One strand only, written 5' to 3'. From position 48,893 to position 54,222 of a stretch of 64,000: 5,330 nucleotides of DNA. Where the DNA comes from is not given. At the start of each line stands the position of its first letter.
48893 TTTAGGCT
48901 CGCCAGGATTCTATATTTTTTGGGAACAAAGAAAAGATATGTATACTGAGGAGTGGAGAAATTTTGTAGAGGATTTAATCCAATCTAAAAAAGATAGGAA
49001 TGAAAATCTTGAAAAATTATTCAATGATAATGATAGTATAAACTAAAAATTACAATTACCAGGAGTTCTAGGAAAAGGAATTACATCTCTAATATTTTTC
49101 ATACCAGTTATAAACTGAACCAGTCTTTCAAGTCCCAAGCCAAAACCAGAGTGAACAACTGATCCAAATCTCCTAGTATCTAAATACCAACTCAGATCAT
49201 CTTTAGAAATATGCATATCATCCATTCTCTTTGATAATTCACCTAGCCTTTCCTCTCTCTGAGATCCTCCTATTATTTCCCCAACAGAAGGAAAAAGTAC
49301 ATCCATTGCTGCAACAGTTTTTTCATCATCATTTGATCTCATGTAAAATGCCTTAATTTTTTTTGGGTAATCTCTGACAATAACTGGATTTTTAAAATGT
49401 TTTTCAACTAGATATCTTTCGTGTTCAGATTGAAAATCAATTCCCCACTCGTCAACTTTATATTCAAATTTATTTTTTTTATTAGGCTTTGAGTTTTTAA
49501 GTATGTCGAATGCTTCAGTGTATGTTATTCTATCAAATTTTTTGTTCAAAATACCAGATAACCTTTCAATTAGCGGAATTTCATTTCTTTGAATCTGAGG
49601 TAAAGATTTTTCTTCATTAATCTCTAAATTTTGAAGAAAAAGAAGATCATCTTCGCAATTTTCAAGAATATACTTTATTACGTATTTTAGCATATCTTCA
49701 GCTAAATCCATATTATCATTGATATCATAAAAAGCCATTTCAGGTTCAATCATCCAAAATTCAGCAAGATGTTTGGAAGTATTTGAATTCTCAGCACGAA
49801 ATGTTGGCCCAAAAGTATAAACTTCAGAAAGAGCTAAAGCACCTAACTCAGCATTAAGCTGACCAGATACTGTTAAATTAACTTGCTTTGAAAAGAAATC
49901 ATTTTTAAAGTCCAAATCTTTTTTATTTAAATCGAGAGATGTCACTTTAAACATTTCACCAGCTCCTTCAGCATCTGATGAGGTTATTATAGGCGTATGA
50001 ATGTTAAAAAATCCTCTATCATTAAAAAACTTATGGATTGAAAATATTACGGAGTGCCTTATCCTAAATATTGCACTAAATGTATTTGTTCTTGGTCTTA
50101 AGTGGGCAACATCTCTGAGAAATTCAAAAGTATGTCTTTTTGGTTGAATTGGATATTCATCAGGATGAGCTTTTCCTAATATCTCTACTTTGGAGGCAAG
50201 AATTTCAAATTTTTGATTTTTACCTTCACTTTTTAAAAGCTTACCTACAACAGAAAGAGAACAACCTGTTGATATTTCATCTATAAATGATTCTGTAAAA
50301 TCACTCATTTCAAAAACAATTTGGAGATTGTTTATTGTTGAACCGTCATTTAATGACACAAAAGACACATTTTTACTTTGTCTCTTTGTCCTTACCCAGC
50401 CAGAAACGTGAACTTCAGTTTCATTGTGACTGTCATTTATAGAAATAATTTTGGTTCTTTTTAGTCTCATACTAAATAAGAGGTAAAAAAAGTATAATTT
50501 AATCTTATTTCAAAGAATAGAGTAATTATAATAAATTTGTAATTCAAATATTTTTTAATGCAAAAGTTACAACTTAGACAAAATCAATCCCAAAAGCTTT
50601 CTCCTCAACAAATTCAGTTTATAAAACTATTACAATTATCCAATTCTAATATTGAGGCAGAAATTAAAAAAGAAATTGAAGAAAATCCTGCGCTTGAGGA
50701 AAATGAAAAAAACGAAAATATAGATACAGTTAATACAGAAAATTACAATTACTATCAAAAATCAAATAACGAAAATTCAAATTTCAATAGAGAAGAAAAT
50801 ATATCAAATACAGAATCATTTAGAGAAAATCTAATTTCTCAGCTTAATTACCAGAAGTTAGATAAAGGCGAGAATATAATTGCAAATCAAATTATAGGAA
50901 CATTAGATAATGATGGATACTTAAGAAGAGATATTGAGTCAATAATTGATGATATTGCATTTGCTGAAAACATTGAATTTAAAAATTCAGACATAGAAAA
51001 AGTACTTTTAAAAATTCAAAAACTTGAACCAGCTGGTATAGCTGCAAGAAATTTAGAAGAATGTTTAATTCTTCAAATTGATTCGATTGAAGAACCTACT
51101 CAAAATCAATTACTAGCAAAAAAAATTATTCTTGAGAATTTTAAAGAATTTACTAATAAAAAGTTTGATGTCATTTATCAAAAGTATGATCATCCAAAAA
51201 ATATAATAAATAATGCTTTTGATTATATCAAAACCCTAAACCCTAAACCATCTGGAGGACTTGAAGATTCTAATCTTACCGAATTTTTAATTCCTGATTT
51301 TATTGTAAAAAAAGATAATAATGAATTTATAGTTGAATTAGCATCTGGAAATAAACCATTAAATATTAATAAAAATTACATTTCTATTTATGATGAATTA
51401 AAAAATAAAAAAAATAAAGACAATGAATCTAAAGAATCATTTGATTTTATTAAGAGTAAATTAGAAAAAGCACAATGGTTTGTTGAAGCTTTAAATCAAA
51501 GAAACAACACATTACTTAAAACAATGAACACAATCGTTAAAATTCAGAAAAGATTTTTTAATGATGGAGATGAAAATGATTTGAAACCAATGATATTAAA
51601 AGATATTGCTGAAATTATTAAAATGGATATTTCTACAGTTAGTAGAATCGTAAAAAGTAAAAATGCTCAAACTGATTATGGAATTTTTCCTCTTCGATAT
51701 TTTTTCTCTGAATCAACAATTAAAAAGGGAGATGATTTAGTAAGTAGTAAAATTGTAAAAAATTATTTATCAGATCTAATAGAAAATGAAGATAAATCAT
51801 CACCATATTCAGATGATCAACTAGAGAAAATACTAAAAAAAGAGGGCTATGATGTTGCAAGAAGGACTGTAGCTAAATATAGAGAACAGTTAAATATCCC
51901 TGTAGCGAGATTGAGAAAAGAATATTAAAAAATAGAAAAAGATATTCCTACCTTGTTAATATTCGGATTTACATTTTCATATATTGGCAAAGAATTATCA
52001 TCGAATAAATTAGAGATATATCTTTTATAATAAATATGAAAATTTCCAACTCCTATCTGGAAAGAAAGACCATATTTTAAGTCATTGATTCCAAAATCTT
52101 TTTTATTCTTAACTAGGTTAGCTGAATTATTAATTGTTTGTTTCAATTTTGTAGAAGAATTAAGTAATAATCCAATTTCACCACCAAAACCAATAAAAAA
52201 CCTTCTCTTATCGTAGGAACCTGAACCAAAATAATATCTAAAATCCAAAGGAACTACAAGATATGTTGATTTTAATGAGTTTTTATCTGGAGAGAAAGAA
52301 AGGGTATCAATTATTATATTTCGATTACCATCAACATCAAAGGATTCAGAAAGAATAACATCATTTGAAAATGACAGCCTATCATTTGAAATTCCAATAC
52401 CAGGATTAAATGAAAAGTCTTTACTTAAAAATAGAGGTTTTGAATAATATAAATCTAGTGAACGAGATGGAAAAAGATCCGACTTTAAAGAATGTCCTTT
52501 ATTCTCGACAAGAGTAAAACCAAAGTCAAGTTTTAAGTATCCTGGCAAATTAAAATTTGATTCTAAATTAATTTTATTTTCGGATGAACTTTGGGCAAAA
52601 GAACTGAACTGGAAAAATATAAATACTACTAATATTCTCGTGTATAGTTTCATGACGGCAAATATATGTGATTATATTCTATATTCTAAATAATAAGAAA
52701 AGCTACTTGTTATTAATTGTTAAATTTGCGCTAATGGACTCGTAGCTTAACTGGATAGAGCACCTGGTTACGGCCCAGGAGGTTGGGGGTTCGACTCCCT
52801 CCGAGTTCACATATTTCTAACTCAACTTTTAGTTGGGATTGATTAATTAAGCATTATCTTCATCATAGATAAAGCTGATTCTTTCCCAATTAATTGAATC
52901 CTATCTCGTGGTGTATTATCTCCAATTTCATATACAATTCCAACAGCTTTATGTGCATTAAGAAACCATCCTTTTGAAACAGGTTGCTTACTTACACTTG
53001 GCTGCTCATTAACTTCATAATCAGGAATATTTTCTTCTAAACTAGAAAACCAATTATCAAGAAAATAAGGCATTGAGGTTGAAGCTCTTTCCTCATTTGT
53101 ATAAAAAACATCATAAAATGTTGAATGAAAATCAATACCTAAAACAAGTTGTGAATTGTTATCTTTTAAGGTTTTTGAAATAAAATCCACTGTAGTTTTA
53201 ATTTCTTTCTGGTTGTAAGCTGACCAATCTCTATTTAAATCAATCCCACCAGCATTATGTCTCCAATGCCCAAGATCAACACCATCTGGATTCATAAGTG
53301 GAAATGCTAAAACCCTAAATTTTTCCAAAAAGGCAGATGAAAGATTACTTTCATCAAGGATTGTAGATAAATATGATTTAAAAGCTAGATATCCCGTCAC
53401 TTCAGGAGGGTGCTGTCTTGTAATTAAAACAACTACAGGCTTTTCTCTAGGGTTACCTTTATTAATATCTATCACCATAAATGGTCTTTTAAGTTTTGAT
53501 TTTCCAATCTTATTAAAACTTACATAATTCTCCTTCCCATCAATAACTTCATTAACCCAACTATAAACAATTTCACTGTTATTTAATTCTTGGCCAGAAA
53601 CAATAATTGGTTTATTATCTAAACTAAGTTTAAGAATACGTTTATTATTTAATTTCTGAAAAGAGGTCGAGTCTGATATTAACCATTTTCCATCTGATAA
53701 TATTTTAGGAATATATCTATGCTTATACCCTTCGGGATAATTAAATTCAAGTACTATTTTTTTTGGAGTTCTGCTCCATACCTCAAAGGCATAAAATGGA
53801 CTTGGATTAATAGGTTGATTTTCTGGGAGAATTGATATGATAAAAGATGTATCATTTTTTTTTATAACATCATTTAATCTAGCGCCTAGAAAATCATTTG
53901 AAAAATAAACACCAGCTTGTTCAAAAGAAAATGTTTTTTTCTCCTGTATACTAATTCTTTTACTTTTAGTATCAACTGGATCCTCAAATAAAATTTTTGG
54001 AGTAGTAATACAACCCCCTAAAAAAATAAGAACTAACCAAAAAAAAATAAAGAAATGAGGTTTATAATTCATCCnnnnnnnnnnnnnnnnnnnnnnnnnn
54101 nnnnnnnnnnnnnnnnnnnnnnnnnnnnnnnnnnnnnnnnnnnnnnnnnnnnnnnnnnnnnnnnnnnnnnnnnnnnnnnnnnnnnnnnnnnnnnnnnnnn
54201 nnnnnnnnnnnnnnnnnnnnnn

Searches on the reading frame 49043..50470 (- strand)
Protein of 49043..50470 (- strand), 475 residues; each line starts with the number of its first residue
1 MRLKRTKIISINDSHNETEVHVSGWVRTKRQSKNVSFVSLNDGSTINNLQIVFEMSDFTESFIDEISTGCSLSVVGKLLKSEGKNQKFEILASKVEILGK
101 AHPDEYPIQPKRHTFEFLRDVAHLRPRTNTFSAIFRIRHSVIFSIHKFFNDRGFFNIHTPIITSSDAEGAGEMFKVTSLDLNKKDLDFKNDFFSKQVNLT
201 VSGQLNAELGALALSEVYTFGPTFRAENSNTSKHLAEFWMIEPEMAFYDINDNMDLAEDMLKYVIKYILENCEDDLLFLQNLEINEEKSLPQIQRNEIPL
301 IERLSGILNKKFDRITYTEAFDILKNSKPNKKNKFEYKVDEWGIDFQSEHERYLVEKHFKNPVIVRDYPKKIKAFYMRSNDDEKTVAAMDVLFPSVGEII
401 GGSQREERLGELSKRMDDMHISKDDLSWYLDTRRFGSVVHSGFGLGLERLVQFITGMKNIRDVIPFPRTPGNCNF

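Call 26: search_protein_families(library=pfam, proteins=[window:49043-50470:-], max_evalue=0.00001)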
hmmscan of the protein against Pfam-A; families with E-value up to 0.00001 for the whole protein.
window:49043-50470:- (475 aa): 2 families
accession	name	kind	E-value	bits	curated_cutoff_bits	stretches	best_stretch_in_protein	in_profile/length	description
PF00152.25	tRNA-synt_2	-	1e-68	232.1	25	1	122-469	9-307/308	tRNA synthetases class II (D, K and N)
PF01336.31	tRNA_anti-codon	-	8.7e-12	45.3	27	1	20-98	1-75/75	OB-fold nucleic acid binding domain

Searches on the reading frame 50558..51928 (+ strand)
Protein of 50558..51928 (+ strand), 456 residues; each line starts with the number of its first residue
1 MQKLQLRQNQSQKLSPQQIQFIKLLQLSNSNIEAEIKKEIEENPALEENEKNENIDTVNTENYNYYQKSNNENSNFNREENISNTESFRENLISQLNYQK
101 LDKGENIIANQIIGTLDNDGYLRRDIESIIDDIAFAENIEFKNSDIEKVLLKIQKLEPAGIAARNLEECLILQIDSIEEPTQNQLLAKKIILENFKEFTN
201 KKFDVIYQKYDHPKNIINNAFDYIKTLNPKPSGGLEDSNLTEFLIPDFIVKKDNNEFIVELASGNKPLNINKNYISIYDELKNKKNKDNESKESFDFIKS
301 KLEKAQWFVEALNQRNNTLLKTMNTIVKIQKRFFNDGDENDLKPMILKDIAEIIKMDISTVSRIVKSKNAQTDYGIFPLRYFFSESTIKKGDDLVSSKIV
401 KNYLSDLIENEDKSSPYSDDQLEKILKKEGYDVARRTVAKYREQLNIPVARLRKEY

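Call 26: search_protein_families(library=pfam, proteins=[window:50558-51928:+], max_evalue=0.00001)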
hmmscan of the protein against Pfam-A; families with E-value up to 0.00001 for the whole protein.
window:50558-51928:+ (456 aa): 3 families
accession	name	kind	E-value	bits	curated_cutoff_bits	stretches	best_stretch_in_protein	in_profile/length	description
PF04552.19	Sigma54_DBD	-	1.5e-53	181.2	22.8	1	297-454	3-159/160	Sigma-54, DNA binding domain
PF04963.19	Sigma54_CBD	-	3.9e-47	160.8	22.9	1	79-274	3-185/185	Sigma-54 factor, core binding domain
PF00309.25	Sigma54_AID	-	3.6e-15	56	23.8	1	3-48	1-46/46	Sigma-54 factor, Activator interacting domain (AID)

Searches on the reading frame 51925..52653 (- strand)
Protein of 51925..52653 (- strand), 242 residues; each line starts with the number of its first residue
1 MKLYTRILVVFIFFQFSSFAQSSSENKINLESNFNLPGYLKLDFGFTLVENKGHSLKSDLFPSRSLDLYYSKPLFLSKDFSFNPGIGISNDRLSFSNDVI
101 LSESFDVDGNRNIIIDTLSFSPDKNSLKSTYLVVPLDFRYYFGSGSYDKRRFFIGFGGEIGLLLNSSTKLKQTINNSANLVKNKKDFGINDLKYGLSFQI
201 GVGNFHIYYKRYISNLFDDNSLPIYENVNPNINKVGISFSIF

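Call 25: search_protein_families(library=pfam, proteins=[window:51925-52653:-], max_evalue=0.00001)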
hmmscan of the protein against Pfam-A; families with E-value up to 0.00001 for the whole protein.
window:51925-52653:- (242 aa): 1 family
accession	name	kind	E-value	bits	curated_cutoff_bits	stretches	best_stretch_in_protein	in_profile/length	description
PF13568.12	OMP_b-brl_2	-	6.2e-12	46.4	27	1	19-204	1-156/175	Outer membrane protein beta-barrel domain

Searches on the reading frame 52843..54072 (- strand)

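Call 25: search_protein_families(library=pfam, proteins=[window:52843-54072:-], max_evalue=0.00001)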
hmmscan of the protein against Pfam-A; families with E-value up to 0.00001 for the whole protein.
window:52843-54072:- (409 aa): 1 family
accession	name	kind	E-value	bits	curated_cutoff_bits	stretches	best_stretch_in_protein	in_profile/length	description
PF00246.29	Peptidase_M14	-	4.7e-17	63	21.6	1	170-306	2-155/286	Zinc carboxypeptidase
